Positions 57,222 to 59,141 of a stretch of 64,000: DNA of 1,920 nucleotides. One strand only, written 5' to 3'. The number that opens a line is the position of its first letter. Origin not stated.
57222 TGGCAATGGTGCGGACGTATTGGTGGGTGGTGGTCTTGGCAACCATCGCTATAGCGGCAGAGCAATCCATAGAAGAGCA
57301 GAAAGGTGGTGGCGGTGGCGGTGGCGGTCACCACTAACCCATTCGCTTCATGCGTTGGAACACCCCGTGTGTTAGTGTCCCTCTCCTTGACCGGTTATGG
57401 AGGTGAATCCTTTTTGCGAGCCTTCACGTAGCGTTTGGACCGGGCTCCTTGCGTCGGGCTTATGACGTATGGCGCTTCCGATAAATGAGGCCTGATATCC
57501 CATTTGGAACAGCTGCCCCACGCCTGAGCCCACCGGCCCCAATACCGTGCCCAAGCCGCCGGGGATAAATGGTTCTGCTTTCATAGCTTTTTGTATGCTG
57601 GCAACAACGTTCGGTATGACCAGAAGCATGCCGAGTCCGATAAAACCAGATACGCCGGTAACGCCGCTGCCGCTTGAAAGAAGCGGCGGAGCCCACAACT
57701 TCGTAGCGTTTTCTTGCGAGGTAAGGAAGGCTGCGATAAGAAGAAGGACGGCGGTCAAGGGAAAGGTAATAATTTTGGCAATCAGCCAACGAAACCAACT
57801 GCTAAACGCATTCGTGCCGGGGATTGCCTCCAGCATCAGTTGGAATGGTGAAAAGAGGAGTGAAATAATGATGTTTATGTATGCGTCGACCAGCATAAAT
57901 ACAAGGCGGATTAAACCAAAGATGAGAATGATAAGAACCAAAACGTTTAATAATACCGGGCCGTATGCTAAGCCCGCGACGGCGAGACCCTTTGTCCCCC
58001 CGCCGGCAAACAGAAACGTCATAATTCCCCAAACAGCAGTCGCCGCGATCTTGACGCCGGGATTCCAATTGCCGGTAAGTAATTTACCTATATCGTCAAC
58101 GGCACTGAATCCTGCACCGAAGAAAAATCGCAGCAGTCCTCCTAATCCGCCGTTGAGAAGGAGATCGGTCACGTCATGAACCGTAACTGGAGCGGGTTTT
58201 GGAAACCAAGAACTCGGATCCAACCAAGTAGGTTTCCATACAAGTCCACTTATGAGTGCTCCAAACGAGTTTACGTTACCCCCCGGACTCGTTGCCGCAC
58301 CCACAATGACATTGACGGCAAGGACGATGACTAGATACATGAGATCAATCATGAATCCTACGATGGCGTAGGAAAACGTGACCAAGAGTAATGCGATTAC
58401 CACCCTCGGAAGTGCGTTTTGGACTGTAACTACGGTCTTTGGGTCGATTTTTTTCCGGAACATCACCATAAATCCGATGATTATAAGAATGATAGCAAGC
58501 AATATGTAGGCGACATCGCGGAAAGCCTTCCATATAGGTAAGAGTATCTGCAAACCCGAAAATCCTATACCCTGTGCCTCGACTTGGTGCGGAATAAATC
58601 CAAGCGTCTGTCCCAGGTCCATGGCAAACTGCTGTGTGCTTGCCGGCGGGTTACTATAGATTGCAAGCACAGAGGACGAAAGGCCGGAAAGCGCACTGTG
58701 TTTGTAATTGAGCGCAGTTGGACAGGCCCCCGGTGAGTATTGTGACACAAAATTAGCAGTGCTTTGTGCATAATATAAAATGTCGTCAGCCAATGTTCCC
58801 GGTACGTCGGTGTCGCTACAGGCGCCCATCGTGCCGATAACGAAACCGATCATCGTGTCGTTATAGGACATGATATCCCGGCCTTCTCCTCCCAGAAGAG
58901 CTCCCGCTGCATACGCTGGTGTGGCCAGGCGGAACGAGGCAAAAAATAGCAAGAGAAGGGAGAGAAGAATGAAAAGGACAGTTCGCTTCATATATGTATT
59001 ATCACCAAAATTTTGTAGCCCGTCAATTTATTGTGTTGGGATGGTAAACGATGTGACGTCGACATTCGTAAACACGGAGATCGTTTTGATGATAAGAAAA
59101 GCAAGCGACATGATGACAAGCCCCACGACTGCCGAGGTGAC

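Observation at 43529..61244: CPR-type type IV secretion / pilus-like locus starting right after dnaN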

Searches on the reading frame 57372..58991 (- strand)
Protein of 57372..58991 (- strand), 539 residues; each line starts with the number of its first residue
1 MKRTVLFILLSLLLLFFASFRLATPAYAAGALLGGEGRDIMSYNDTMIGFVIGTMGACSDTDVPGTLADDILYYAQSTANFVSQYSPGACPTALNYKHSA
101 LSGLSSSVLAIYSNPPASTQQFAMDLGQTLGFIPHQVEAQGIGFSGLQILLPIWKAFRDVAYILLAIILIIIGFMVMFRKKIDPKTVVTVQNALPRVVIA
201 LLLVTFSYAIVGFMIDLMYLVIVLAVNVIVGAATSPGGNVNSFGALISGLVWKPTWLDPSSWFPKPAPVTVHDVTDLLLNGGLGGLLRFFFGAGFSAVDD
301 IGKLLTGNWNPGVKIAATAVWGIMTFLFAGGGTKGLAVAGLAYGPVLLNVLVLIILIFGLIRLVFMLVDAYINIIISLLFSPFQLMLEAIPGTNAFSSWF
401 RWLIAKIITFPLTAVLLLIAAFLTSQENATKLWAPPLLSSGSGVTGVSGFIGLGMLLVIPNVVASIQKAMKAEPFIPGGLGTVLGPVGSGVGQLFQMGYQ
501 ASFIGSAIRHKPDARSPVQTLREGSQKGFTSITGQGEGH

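Call 4: search_protein_families(library=pfam, proteins=[window:57372-58991:-], max_evalue=0.01)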
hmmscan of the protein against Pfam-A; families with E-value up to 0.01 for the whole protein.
window:57372-58991:- (539 aa): 0 families

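Call 8: search_protein_families(library=ncbifam, proteins=[window:57372-58991:-], max_evalue=0.01)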
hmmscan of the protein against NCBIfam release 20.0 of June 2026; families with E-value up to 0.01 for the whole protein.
window:57372-58991:- (539 aa): 0 families

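Call 27: search_protein_families(library=pfam, alignment_id=A1, max_evalue=1)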
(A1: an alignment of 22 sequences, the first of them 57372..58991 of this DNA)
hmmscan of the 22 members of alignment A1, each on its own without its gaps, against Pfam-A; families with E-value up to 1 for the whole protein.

A. member 1, window:57372-58991:- (539 aa): 0 families

B. families by the number of members that match (of 22 scanned): 3 families
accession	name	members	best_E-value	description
PF08044.16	DUF1707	1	0.013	DUF1707 SHOCT-like domain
PF01552.22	Pico_P2B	1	0.25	Picornavirus 2B protein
PF06227.17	Poxv_Bcl-2-like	1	0.32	Poxvirus Bcl-2-like proteins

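Call 28: search_solved_structures(query=A1, max_evalue=10, show_alignments=1)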
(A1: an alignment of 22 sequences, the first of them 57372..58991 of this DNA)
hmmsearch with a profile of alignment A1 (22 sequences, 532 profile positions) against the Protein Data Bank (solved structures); distinct sequences matched with E-value up to 10: 2.
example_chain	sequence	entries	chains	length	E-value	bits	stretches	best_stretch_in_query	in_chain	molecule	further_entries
8z1v_B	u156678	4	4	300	0.57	12.2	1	226-322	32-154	Dipeptide transport system permease protein DppC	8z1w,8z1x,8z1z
8z1y_B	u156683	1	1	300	0.66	12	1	226-322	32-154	Dipeptide transport system permease protein DppC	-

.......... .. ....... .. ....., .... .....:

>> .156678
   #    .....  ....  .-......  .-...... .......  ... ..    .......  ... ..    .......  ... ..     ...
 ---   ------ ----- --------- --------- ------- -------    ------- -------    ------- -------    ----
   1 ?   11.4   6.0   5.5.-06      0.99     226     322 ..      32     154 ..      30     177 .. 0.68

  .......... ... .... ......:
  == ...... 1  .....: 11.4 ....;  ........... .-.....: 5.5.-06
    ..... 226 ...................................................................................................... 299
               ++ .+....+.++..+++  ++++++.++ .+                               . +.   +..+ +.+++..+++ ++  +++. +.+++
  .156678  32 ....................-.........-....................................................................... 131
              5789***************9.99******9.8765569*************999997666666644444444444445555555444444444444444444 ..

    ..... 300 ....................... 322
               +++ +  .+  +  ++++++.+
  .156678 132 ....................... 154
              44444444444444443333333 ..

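Call 32: find_homologous_proteins(query=window:57372-58991:-, max_evalue=0.00001)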
Query window:57372-58991:- (539 aa): 655 proteins with E <= 0.00001 among 8000 candidates; the best 120 are listed.
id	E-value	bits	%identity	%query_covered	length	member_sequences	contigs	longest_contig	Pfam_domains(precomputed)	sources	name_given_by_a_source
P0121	0.0e+0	1167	100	100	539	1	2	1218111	-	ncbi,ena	-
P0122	4.3e-220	750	66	100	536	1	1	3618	-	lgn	-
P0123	6.4e-213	726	64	100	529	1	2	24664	-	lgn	-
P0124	1.6e-211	722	64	100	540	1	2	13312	-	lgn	-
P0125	2.5e-207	708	63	100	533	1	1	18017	-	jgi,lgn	jgi:hypothetical protein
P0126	8.9e-205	699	63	100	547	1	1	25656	-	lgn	-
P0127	9.5e-200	683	62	97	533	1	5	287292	-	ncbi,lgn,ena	-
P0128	1.4e-198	679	64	100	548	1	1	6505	-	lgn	-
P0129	3.2e-190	651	62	91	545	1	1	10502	-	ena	-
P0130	8.6e-189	647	59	100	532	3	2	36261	-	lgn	-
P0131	7.8e-188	643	59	98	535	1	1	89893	-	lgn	-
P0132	1.1e-187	643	59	100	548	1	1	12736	-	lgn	-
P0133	3.1e-182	625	57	100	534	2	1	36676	-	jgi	-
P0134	4.4e-178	611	59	95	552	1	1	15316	-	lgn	-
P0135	2.2e-167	576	57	96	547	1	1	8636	-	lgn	-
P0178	8.0e-142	492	58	82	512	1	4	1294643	-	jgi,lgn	jgi:hypothetical protein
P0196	1.9e-105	372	45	95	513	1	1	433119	-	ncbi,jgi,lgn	-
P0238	4.5e-94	334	39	98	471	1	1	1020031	-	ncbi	ncbi:MAG: hypothetical protein WAV51_04700 [Microgenomates group bacterium]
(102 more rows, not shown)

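Call 36: find_encoding_contigs(protein=P0121, flank=2000, max_places=2)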
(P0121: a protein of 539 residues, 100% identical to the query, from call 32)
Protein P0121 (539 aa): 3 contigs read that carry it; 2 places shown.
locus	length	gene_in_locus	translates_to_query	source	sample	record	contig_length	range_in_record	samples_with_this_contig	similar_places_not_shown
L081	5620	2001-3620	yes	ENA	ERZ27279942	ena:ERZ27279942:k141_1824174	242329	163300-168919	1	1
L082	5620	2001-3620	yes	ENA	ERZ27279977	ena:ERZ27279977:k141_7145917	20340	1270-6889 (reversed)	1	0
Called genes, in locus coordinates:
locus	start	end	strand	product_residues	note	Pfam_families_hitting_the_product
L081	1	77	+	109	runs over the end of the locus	-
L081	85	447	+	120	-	-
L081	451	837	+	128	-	-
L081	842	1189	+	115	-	PF18895:T4SS_pilin (weak)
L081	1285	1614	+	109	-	PF26067:DUF8024 (weak), PF18895:T4SS_pilin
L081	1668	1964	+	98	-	PF18895:T4SS_pilin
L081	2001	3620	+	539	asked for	-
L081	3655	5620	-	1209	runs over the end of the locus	-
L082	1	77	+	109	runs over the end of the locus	-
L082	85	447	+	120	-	-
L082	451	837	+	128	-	-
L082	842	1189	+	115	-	PF18895:T4SS_pilin (weak)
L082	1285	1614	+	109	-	PF26067:DUF8024 (weak), PF18895:T4SS_pilin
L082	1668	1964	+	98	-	PF18895:T4SS_pilin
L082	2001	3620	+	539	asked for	-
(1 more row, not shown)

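Call 45: find_encoding_contigs(protein=P0178, flank=10000, max_places=1)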
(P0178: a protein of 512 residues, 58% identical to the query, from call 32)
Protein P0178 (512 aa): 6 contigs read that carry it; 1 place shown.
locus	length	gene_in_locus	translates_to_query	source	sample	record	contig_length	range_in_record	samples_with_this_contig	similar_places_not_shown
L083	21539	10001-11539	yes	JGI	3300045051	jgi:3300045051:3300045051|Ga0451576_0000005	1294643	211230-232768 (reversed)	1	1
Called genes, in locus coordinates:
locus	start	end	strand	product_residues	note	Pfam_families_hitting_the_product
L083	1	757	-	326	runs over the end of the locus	PF22700:MVD-like_N, PF18376:MDD_C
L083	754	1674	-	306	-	PF00288:GHMP_kinases_N, PF08544:GHMP_kinases_C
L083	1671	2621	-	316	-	PF00288:GHMP_kinases_N, PF08544:GHMP_kinases_C (faint)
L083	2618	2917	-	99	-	PF01796:OB_ChsH2_C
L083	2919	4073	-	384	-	PF00108:Thiolase_N, PF00109:ketoacyl-synt (weak), PF08545:ACP_syn_III (faint), PF02803:Thiolase_C, PF22691:Thiolase_C_1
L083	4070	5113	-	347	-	PF08541:ACP_syn_III_C, PF08540:HMG_CoA_synt_C (weak)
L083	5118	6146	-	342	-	PF00368:HMG-CoA_red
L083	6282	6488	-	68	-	-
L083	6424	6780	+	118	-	-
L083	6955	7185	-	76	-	-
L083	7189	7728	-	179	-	PF04542:Sigma70_r2, PF22029:PhyR_sigma2 (faint), PF08281:Sigma70_r4_2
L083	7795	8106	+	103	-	PF18895:T4SS_pilin (weak)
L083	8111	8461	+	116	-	-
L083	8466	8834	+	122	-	-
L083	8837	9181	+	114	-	PF18895:T4SS_pilin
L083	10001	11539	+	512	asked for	-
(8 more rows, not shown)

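Call 46: predict_structure(alignment_id=A3)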
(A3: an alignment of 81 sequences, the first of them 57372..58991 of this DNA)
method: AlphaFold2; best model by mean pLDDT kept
length: 539 residues; sequences in the alignment: 81
mean_pLDDT: 77.0   pTM: 0.65
mean pLDDT of the five models: 77.0, 76.3, 75.1, 71.8, 70.4
residues with pLDDT >= 90: 145; 70-90: 233; 50-70: 128; < 50: 33
segments of 3 or more residues with pLDDT < 50: 23-31, 115-117, 474-482, 536-539
pLDDT, mean of each block of 10 residues (from residue 1): 87 85 48 68 80 73 53 58 57 70 67 52 62 58 77 90 92 84 78 90 93 93 92 76 74 79 79 87 89 86 77 71 68 67 75 91 95 94 92 92 95 95 84 74 76 92 92 54 57 79 70 65 71 49
secondary structure, 60 per line:
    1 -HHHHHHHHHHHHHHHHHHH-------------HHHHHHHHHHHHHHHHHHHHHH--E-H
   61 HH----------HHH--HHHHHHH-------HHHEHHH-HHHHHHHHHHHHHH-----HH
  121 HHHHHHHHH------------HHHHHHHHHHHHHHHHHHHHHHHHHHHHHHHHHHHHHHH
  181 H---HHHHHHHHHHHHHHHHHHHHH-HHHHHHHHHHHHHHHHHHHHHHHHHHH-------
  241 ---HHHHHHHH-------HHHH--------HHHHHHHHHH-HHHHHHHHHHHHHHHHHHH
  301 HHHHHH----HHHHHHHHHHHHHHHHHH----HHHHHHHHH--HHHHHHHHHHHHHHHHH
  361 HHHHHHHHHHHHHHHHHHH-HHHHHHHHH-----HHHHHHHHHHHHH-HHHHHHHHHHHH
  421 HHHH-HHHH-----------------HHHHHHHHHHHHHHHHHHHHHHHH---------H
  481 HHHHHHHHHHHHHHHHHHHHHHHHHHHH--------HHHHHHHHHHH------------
elements in order: H2-20 H34-55 H78-84 H100-113 H119-129 H142-181 H185-205 H207-233 H244-251 H259-262 H271-280 H282-306 H311-328 H333-341 H344-379 H381-389 H395-407 H409-424 H426-429 H447-470 H480-508 H517-527

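Call 83: fold_search(model_id=the predicted structure, library=pdb)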
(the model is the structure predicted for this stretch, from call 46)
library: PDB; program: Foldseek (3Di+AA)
matches with E <= 10: 264; with E <= 0.001: 0
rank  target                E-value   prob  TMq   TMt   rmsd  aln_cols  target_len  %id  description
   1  8rt9_F                1.5e-02  0.98  0.21  0.34  11.7       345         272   11  Stalk complex full-length structure (TrwJ/VirB5-TrwI/VirB6) from the fully-assembled R388 type IV secretion system det (released 2024-06-19)
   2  8rtd_L                4.8e-02  0.87  0.17  0.30  25.5       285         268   12  Stalk-Arches-IMC structure from the fully-assembled R388 type IV secretion system determined by cryo-EM. (released 2024-06-19)
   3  7o3v_F                7.4e-02  0.97  0.23  0.38  10.9       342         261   10  Stalk complex structure (TrwJ/VirB5-TrwI/VirB6) from the fully-assembled R388 type IV secretion system determined by c (released 2022-06-22)
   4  7o3v_G                1.6e-01  0.60  0.17  0.31  25.1       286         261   14  Stalk complex structure (TrwJ/VirB5-TrwI/VirB6) from the fully-assembled R388 type IV secretion system determined by c (released 2022-06-22)
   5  8rtd_H                1.7e-01  0.84  0.17  0.35  14.2       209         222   16  Stalk-Arches-IMC structure from the fully-assembled R388 type IV secretion system determined by cryo-EM. (released 2024-06-19)
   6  7o3v_H                2.3e-01  0.92  0.18  0.44  16.3       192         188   14  Stalk complex structure (TrwJ/VirB5-TrwI/VirB6) from the fully-assembled R388 type IV secretion system determined by c (released 2022-06-22)
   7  9ngy_FP1              2.4e-01  0.51  0.16  0.11  21.3       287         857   15  In situ cryo-EM structure of protochannel (DotA-IcmX) of the Legionella Dot/Icm T4SS machine (released 2025-09-17)
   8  8rtd_I                3.2e-01  0.69  0.17  0.35  14.3       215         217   15  Stalk-Arches-IMC structure from the fully-assembled R388 type IV secretion system determined by cryo-EM. (released 2024-06-19)
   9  6wgt_C                3.4e-01  0.13  0.11  0.15  32.6       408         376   13  Crystal structure of HTR2A with hallucinogenic agonist (released 2020-09-23)
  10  2wsx_A                4.3e-01  0.10  0.11  0.12  27.4       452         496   13  Crystal Structure of Carnitine Transporter from Escherichia coli (released 2010-09-08)
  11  4gax                  4.9e-01  0.07  0.09  0.09  25.8       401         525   12  Crystal Structure of an alpha-Bisabolol synthase mutant (released 2013-03-13)
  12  3hfx                  8.3e-01  0.08  0.11  0.12  28.8       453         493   14  Crystal structure of carnitine transporter (released 2010-03-31)
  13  7n6g_3N               8.6e-01  0.06  0.09  0.12  44.8       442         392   12  C1 of central pair (released 2022-05-18)
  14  8x64                  9.4e-01  0.07  0.09  0.15  27.2       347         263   12  CryoEM structure of the histamine H1 receptor-BRIL/Anti BRIL Fab complex with desloratadine (released 2024-01-17)
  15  7n6g_3M               1.0e+00  0.07  0.11  0.14  46.2       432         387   12  C1 of central pair (released 2022-05-18)
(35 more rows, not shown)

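Call 88: find_encoding_contigs(protein=P0238, flank=8000, max_places=1)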
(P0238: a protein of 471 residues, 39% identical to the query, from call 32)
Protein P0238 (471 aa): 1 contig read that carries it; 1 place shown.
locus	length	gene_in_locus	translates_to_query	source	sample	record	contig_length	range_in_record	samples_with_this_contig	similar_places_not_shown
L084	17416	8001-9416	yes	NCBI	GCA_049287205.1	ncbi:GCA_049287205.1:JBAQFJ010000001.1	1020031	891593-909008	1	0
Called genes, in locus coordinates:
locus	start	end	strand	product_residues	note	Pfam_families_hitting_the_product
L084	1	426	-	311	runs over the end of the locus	PF10509:GalKase_gal_bdg (faint), PF00288:GHMP_kinases_N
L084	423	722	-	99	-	PF01796:OB_ChsH2_C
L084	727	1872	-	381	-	PF00108:Thiolase_N, PF00109:ketoacyl-synt, PF02803:Thiolase_C, PF22691:Thiolase_C_1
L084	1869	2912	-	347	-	PF08540:HMG_CoA_synt_C (faint), PF08541:ACP_syn_III_C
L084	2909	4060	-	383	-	PF00368:HMG-CoA_red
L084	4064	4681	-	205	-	PF04893:Yip1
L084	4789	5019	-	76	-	-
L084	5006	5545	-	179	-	PF04542:Sigma70_r2, PF08281:Sigma70_r4_2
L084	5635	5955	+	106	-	PF18895:T4SS_pilin (weak)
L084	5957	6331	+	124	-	-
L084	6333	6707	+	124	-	PF18895:T4SS_pilin (weak)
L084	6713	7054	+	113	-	PF18895:T4SS_pilin (weak)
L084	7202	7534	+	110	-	PF18895:T4SS_pilin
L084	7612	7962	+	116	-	PF18895:T4SS_pilin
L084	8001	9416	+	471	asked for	-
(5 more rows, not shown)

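Call 89: find_encoding_contigs(protein=P0196, flank=8000, max_places=1)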
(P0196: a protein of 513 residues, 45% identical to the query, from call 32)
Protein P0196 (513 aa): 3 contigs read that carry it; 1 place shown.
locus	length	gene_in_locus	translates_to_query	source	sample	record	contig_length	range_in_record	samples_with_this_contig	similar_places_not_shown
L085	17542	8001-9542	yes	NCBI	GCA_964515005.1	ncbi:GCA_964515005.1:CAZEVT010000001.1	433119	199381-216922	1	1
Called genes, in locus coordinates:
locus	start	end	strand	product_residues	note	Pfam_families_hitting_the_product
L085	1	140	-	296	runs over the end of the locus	PF00288:GHMP_kinases_N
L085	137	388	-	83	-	PF01796:OB_ChsH2_C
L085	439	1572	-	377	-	PF00108:Thiolase_N, PF00109:ketoacyl-synt, PF08545:ACP_syn_III (faint), PF02803:Thiolase_C, PF22691:Thiolase_C_1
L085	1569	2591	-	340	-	PF08540:HMG_CoA_synt_C (faint), PF08541:ACP_syn_III_C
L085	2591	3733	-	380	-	PF00368:HMG-CoA_red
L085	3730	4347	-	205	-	PF04893:Yip1 (weak)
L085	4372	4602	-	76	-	-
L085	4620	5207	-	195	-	PF07638:Sigma70_ECF (weak), PF04542:Sigma70_r2, PF08281:Sigma70_r4_2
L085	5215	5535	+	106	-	PF18895:T4SS_pilin (weak)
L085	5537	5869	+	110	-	-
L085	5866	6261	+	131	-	-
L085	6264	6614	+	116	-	PF18895:T4SS_pilin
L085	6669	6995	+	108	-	PF26067:DUF8024 (weak), PF18895:T4SS_pilin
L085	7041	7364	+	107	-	PF18895:T4SS_pilin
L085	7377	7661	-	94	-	PF12441:CopG_antitoxin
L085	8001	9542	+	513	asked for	-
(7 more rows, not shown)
